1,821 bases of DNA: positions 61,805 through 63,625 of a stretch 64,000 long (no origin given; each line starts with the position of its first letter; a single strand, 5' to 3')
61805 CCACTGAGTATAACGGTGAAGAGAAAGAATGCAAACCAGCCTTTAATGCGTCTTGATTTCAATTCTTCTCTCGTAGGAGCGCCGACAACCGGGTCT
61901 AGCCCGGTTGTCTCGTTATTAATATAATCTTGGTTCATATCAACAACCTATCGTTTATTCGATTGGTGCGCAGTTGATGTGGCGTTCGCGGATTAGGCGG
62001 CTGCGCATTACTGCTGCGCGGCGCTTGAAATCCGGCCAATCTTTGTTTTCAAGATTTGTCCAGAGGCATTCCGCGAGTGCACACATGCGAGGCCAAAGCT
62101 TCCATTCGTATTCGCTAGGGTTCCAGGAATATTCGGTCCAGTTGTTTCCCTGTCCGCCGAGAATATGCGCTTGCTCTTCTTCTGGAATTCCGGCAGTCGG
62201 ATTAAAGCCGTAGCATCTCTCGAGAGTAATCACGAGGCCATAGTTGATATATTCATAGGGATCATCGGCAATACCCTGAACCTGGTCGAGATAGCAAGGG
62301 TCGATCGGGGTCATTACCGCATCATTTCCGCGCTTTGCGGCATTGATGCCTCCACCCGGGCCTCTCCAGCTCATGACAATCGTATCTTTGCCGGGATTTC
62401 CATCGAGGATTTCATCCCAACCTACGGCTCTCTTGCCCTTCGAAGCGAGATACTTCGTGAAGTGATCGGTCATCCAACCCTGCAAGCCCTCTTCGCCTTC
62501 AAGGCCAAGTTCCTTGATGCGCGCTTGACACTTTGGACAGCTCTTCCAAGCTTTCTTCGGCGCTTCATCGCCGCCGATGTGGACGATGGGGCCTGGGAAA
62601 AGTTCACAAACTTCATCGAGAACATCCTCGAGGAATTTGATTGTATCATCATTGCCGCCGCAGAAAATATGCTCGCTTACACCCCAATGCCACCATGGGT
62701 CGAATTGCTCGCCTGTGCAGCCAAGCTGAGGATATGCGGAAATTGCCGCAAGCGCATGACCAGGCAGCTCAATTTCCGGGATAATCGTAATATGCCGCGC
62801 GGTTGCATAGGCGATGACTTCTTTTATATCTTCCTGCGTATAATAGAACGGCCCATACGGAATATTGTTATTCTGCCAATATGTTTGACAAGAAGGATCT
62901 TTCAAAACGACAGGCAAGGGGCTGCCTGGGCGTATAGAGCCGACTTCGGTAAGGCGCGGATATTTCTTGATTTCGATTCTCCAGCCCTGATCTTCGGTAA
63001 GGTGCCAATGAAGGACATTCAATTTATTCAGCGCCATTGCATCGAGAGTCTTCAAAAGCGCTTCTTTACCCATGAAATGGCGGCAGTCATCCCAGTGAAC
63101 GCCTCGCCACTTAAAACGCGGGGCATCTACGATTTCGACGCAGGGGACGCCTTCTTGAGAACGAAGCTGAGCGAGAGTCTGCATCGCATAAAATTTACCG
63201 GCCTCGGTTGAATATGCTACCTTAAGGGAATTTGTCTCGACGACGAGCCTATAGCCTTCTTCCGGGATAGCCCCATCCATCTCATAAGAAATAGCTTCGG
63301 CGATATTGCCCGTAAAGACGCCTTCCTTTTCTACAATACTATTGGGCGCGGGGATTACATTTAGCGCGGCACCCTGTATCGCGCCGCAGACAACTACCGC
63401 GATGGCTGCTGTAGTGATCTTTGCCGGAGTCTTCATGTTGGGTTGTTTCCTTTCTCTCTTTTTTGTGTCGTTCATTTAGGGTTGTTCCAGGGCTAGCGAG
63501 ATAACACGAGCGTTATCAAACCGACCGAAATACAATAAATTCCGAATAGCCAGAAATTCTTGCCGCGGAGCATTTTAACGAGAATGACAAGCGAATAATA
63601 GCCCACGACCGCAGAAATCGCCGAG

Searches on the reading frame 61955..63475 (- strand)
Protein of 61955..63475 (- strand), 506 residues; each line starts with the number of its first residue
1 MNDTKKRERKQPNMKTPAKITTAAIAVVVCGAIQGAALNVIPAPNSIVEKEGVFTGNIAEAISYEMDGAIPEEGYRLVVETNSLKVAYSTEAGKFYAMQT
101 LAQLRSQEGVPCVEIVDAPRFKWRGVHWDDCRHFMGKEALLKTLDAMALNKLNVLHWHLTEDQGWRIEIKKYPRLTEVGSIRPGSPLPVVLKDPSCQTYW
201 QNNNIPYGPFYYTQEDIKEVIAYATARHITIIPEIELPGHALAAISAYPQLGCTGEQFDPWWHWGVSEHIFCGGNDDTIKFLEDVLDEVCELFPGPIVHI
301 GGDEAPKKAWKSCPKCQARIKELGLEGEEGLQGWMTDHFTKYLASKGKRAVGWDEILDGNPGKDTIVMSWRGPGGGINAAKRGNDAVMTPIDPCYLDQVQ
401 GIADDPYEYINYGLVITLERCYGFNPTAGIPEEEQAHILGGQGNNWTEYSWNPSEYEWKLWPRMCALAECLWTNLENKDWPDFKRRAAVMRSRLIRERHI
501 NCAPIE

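Call 72: search_protein_families(library=pfam, proteins=[window:61955-63475:-], max_evalue=0.001)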
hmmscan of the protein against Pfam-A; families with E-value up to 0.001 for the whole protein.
window:61955-63475:- (506 aa): 2 families
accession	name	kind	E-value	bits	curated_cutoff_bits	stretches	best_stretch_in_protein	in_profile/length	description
PF00728.28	Glyco_hydro_20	-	7.6e-109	364.7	22.3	1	121-474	1-347/348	Glycosyl hydrolase family 20, catalytic domain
PF02838.20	Glyco_hydro_20b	-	1.9e-12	48.5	26.1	1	66-118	69-124/124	Glycosyl hydrolase family 20, domain 2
